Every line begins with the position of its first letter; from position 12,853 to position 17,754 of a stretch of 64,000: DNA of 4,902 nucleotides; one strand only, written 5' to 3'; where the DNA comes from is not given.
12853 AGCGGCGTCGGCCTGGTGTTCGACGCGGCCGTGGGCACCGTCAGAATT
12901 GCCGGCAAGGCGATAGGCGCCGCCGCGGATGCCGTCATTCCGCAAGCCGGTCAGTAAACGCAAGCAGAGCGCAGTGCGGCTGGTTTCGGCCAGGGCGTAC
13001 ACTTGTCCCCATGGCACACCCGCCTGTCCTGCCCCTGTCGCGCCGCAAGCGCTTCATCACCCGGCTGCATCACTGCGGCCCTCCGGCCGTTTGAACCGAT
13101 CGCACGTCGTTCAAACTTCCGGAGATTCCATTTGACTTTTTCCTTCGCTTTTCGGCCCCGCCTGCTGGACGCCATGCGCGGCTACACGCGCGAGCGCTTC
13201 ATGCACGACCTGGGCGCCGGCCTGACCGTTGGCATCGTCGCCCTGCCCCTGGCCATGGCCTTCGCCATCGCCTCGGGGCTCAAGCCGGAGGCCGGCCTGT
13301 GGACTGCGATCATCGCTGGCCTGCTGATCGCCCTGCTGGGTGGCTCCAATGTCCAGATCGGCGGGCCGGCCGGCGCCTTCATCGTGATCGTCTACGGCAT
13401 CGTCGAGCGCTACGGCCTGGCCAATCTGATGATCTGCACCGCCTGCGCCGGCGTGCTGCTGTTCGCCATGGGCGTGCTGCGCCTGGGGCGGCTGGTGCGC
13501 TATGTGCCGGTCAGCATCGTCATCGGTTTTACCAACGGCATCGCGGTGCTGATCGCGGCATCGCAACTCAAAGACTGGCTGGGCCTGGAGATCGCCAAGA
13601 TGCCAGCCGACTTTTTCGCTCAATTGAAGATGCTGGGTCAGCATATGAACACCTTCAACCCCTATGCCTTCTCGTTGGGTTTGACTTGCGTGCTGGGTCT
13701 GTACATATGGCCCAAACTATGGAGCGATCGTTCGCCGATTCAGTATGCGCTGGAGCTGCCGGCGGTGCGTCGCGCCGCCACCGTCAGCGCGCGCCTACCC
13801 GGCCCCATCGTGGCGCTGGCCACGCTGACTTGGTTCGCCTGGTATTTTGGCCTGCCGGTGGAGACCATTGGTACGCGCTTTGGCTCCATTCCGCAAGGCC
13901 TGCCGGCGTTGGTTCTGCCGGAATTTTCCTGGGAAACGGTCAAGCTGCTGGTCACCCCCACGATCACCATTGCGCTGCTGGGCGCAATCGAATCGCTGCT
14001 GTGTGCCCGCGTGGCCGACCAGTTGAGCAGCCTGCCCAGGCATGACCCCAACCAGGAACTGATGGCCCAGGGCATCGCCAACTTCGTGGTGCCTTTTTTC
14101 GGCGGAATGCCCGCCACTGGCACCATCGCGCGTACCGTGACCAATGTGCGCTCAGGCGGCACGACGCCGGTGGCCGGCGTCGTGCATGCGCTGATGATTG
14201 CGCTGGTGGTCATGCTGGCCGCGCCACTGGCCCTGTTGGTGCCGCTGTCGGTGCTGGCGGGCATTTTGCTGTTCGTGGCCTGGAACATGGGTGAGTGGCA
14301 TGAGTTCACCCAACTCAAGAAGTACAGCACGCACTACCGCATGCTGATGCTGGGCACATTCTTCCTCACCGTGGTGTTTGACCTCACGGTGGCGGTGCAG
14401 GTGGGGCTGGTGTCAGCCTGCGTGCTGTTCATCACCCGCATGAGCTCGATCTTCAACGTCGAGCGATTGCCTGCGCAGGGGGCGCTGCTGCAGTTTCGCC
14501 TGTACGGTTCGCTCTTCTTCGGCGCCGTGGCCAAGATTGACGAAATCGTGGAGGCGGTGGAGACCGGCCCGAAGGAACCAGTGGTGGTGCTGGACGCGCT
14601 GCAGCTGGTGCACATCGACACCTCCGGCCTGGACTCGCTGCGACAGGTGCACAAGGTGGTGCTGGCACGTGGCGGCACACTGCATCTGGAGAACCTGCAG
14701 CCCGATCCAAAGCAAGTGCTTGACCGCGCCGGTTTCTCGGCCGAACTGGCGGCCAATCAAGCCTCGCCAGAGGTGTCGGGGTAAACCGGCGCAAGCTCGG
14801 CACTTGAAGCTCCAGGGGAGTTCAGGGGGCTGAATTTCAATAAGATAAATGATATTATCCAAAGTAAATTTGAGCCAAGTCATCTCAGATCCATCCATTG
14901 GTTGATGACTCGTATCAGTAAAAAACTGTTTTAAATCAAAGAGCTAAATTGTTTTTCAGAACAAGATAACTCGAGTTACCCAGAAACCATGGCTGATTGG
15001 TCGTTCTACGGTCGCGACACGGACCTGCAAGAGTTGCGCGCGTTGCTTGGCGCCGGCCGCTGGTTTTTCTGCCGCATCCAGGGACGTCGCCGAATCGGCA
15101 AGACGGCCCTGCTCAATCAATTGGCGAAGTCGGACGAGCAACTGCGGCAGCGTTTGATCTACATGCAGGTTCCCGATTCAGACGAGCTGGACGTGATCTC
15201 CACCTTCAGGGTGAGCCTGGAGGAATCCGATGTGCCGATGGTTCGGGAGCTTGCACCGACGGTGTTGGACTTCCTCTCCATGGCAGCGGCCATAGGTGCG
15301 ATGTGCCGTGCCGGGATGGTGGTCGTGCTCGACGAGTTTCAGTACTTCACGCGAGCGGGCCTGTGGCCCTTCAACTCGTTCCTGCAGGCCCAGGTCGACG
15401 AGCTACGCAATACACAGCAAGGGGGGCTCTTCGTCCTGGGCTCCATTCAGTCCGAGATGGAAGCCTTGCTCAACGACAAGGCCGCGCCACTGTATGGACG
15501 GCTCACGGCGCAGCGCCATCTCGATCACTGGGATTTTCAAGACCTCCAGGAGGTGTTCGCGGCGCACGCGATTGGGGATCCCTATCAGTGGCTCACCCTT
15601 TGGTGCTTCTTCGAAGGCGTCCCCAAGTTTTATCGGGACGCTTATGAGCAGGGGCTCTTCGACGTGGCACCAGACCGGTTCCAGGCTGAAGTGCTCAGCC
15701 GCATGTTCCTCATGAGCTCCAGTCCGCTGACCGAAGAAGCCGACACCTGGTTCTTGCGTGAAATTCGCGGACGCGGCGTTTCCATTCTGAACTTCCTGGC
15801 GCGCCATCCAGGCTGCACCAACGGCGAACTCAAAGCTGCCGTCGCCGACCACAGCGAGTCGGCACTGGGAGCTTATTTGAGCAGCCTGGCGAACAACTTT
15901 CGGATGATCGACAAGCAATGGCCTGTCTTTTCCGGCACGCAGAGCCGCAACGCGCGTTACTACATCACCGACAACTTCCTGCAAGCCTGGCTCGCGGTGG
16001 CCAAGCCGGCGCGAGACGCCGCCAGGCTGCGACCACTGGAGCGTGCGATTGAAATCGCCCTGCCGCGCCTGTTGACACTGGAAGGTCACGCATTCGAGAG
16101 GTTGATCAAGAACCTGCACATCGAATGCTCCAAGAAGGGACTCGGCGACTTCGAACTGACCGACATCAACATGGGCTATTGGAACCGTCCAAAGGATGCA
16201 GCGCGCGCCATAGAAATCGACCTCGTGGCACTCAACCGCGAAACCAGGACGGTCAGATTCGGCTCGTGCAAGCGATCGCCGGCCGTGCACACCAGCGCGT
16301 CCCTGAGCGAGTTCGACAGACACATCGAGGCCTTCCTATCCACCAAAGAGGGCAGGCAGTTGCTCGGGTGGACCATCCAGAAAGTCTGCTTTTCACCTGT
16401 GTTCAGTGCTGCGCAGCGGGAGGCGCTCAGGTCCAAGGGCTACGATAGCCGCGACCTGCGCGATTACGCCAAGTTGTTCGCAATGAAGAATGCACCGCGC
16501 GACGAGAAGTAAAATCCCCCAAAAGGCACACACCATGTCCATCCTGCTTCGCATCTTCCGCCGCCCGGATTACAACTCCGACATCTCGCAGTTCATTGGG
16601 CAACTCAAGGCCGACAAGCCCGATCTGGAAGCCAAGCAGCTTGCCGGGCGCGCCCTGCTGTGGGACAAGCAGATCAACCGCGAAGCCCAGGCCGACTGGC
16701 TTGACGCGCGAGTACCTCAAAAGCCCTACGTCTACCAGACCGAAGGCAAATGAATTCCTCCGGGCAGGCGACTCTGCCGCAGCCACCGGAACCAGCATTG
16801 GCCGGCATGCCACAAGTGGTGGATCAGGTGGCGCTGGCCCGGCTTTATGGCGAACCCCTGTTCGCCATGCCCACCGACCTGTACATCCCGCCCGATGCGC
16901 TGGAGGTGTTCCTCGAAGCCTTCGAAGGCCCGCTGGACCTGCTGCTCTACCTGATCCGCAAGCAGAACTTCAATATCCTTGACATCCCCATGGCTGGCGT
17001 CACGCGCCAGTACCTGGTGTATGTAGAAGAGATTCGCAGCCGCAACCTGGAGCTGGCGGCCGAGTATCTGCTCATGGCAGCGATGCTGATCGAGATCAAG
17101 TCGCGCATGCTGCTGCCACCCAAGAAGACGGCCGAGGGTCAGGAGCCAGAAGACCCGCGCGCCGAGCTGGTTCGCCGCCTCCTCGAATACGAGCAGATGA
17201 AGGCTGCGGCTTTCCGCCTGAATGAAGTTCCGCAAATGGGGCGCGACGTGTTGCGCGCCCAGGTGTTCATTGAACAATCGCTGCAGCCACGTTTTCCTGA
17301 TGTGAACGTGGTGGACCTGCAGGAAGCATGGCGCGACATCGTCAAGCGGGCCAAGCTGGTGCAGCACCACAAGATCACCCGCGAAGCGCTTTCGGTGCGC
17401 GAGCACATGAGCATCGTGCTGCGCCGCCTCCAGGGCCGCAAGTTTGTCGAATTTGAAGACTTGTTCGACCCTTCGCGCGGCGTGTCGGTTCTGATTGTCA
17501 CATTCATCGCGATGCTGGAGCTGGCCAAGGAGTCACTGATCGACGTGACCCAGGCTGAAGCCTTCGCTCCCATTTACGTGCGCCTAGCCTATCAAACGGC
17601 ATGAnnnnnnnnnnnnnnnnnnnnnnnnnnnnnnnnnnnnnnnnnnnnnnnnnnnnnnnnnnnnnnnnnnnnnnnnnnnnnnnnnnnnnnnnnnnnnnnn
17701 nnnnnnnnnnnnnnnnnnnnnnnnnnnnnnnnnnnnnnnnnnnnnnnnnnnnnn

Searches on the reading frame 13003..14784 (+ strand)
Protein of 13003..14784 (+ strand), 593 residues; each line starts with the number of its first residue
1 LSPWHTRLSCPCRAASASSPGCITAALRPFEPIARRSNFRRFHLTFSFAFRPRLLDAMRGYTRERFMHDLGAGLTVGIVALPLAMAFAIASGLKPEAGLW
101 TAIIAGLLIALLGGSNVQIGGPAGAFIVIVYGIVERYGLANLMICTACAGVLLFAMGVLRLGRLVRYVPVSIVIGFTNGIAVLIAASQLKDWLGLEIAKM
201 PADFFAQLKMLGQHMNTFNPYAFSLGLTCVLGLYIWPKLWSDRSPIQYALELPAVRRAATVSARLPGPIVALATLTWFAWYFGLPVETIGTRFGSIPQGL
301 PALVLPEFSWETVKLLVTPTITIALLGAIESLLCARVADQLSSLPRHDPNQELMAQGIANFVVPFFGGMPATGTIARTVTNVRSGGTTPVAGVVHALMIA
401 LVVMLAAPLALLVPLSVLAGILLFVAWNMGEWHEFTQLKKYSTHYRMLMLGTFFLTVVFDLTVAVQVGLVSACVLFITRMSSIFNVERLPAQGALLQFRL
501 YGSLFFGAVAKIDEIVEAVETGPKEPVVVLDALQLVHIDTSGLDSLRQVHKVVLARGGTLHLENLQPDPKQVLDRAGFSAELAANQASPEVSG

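Call 38: search_protein_families(library=pfam, proteins=[window:13003-14784:+], max_evalue=0.000001)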
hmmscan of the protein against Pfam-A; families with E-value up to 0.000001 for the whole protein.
window:13003-14784:+ (593 aa): 2 families
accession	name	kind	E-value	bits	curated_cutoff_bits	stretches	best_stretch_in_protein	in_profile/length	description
PF00916.26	Sulfate_transp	-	2.1e-87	293.8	23.2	1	66-444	1-372/380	Sulfate permease family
PF01740.26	STAS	-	2.7e-12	46.8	22.6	1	492-582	7-97/106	STAS domain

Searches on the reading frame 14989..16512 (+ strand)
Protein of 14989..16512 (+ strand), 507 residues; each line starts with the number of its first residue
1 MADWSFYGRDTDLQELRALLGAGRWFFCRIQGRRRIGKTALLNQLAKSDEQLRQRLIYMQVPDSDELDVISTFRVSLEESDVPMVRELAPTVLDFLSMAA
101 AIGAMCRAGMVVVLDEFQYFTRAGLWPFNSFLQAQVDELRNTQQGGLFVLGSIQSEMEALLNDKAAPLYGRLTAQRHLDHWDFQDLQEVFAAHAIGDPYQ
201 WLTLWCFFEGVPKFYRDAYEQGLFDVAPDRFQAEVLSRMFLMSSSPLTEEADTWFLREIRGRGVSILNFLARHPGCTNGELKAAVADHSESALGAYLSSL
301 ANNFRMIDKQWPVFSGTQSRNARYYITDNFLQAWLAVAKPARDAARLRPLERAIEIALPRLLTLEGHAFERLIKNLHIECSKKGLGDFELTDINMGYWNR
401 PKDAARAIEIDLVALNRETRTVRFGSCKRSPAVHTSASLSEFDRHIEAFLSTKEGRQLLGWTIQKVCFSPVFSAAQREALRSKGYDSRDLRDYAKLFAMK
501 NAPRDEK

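Call 38: search_protein_families(library=pfam, proteins=[window:14989-16512:+], max_evalue=0.000001)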
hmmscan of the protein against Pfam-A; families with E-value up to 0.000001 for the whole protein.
window:14989-16512:+ (507 aa): 1 family
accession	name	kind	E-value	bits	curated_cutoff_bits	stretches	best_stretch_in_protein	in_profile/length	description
PF01637.24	ATPase_2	-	1.4e-09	38.5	33.2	1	6-183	1-184/225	ATPase domain predominantly from Archaea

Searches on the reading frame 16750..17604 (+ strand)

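Call 38: search_protein_families(library=pfam, proteins=[window:16750-17604:+], max_evalue=0.000001)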
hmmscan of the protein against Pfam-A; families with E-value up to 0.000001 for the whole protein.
window:16750-17604:+ (284 aa): 1 family
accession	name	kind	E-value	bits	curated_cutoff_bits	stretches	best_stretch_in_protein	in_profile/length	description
PF02616.19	SMC_ScpA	-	5.7e-33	115.3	24.6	1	68-279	1-231/232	Segregation and condensation protein ScpA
